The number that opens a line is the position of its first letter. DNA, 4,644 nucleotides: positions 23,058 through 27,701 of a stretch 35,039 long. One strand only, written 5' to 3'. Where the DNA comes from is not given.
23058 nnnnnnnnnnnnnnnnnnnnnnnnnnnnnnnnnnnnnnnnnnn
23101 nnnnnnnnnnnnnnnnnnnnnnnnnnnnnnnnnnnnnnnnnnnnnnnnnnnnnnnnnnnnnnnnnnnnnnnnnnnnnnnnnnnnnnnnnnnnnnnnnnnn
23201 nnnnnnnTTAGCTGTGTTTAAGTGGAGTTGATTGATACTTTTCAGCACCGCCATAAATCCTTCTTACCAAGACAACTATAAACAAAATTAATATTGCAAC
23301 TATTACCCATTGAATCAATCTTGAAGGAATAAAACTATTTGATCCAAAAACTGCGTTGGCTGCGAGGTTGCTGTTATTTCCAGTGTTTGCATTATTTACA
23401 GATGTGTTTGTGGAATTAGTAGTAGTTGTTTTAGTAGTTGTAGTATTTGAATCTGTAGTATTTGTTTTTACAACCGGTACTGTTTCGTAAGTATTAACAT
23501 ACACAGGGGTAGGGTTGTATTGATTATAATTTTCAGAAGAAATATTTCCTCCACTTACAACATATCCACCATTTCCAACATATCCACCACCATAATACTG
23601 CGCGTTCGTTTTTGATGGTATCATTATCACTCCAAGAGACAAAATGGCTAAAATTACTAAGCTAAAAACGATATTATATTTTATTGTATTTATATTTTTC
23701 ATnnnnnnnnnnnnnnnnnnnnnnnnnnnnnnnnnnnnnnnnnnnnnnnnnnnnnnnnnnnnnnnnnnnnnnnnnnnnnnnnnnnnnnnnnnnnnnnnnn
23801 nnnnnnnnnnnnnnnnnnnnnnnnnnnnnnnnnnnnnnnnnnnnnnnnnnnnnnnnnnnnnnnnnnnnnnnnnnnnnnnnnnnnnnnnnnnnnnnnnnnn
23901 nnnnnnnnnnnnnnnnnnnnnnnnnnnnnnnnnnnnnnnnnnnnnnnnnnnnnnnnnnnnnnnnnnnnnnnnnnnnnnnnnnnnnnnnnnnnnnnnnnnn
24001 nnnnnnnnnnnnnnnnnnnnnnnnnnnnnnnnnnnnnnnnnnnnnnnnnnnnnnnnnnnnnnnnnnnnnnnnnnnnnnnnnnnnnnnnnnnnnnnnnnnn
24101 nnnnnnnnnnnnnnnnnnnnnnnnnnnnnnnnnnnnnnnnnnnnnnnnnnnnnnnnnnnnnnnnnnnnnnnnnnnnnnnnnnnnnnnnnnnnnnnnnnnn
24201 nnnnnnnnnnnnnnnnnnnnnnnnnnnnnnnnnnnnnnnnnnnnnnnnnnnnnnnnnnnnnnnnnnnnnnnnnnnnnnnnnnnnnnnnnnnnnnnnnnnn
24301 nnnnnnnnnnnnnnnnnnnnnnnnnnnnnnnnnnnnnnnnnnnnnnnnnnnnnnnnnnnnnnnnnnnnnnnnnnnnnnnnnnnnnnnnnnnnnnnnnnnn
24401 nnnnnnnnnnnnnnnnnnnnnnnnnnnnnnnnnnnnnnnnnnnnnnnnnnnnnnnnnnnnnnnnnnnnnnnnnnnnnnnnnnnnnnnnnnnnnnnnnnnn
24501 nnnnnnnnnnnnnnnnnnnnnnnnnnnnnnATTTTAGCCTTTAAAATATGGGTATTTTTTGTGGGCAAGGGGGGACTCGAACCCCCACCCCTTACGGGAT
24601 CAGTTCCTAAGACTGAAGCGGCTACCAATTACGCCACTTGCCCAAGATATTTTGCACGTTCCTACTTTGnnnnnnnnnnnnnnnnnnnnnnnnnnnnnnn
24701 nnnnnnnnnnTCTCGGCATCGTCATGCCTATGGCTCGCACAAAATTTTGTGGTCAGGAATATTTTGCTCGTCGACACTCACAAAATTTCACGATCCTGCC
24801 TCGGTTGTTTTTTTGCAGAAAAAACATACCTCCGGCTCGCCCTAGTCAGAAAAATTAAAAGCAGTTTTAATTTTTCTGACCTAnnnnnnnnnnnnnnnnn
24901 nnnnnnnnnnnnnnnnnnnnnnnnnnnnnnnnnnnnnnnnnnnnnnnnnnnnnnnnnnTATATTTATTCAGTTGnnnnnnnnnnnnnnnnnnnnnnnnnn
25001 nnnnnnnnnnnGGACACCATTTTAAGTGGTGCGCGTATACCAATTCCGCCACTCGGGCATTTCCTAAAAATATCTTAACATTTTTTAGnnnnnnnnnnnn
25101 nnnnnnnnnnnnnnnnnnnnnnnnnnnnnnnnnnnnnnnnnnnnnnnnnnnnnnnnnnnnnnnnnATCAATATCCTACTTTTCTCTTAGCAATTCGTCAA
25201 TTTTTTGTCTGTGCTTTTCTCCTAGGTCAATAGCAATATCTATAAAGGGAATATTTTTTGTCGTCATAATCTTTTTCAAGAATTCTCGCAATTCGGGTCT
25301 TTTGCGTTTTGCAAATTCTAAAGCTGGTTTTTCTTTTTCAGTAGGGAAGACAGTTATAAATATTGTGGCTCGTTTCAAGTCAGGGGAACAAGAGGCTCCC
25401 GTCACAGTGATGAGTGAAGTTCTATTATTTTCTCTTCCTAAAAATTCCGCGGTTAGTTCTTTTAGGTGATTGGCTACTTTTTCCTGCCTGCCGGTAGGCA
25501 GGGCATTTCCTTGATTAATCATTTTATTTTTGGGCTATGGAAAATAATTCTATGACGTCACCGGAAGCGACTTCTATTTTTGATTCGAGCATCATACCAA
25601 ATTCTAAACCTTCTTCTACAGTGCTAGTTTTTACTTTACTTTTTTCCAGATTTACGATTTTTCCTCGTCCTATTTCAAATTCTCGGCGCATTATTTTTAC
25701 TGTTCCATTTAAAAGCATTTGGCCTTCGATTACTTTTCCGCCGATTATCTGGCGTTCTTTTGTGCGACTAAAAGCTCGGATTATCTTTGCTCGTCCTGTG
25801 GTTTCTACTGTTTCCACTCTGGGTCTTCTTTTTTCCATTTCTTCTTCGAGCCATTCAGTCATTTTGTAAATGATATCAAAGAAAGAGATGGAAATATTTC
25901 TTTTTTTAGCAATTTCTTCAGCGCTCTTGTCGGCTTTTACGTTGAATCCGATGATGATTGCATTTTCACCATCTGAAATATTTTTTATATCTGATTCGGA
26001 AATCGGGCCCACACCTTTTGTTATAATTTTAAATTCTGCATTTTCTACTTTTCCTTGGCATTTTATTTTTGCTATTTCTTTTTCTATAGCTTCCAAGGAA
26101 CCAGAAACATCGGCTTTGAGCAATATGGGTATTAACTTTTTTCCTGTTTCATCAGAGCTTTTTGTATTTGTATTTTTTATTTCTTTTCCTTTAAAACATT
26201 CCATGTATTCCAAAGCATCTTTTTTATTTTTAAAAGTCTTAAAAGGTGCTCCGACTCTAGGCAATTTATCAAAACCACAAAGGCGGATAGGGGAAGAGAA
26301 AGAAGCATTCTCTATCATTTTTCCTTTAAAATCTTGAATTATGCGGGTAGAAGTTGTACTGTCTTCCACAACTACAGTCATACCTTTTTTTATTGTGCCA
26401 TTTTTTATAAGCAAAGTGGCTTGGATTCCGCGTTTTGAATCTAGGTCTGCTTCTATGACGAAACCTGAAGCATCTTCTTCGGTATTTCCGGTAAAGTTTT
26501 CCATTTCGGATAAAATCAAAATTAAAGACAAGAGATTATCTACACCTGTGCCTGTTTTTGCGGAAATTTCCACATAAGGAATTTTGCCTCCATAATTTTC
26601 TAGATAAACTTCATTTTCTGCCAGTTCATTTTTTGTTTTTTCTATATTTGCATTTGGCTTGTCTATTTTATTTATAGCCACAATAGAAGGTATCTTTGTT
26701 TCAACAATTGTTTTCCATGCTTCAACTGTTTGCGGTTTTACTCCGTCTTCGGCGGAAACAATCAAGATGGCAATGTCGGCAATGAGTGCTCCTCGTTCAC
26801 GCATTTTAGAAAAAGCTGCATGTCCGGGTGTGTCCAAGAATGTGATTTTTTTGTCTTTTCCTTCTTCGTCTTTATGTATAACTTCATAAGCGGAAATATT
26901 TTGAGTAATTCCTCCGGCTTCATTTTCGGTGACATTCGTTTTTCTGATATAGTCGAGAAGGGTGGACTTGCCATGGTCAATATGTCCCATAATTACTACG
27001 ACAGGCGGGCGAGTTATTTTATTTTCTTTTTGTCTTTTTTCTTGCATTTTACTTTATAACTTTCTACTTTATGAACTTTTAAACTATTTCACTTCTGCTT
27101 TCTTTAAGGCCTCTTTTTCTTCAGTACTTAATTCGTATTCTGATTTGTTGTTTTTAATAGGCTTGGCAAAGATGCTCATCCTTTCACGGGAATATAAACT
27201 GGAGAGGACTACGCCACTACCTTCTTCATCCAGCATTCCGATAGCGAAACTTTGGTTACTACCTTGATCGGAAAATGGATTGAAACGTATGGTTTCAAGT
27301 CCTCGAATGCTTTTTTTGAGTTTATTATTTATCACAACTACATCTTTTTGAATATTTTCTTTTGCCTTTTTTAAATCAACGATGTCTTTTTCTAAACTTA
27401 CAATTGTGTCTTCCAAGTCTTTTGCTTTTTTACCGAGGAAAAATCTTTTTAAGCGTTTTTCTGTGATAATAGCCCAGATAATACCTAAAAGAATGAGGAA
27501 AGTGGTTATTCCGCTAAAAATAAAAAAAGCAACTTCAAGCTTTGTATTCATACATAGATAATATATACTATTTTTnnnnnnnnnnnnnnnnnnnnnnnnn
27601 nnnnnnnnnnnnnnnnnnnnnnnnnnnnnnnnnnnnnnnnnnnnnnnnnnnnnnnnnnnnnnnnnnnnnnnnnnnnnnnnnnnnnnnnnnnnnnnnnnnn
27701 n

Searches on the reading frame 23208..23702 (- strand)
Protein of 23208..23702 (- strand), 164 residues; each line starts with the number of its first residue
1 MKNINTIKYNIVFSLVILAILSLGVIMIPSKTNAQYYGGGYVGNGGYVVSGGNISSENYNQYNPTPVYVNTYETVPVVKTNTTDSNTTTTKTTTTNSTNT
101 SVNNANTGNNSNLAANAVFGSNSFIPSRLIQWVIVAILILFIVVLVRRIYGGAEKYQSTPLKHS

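Call 29: search_protein_families(library=pfam, proteins=[window:23208-23702:-], max_evalue=0.01)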
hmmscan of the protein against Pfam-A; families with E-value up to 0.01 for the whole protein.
window:23208-23702:- (164 aa): 2 families
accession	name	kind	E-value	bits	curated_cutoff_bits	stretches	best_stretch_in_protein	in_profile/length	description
PF01456.22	Mucin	-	9.7e-05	22.8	34.7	1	70-111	53-95/143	Mucin-like glycoprotein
PF15102.11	TMEM154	-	0.0036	17.6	30.3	1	80-148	17-87/153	TMEM154 protein family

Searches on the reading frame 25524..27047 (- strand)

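Call 29: search_protein_families(library=pfam, proteins=[window:25524-27047:-], max_evalue=0.01)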
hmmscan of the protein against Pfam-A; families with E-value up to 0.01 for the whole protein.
window:25524-27047:- (507 aa): 10 families
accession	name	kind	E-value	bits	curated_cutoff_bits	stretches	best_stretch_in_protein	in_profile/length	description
PF00009.33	GTP_EFTU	-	1.8e-37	129.2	26.5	1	17-176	6-182/188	Elongation factor Tu GTP binding domain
PF11987.13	IF-2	-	6.2e-27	94.3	27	1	291-398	13-114/117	Translation-initiation factor 2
PF22042.2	EF-G_D2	-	2.5e-14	53.6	27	1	193-269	2-81/84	Elongation factor G domain 2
PF01926.29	MMR_HSR1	-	9.9e-11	42.2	21.9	1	17-127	2-113/113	50S ribosome-binding GTPase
PF00071.28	Ras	-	1.2e-08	35.2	21.6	1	17-175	2-155/162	Ras family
PF08477.19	Roc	-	1.2e-06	29.2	27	1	17-129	2-119/119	Ras of Complex, Roc, domain of DAPkinase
PF02421.24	FeoB_N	-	0.00013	22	27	1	17-174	3-154/156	Ferrous iron transport protein B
PF00350.29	Dynamin_N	-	0.00044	20.8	27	0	17-52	1-36/168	Dynamin family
PF03308.22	MeaB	-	0.00063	19.3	23.1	1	89-191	146-246/273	Methylmalonyl Co-A mutase-associated GTPase MeaB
PF03144.31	GTP_EFTU_D2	-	0.0044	17.9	30.3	0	210-237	4-36/73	Elongation factor Tu domain 2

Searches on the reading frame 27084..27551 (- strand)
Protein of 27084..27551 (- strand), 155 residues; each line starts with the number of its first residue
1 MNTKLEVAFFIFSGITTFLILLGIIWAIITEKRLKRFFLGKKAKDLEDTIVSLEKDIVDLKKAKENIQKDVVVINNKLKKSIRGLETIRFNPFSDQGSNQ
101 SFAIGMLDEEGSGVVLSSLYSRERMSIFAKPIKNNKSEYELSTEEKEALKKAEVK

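Call 29: search_protein_families(library=pfam, proteins=[window:27084-27551:-], max_evalue=0.01)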
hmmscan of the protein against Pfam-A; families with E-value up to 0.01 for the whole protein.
window:27084-27551:- (155 aa): 2 families
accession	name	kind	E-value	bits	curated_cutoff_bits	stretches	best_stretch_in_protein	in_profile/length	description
PF14584.11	DUF4446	-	1.5e-36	126.1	27.4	1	15-152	12-149/150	Protein of unknown function (DUF4446)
PF03285.20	Paralemmin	-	0.0043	17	27.3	1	41-123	61-144/333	Paralemmin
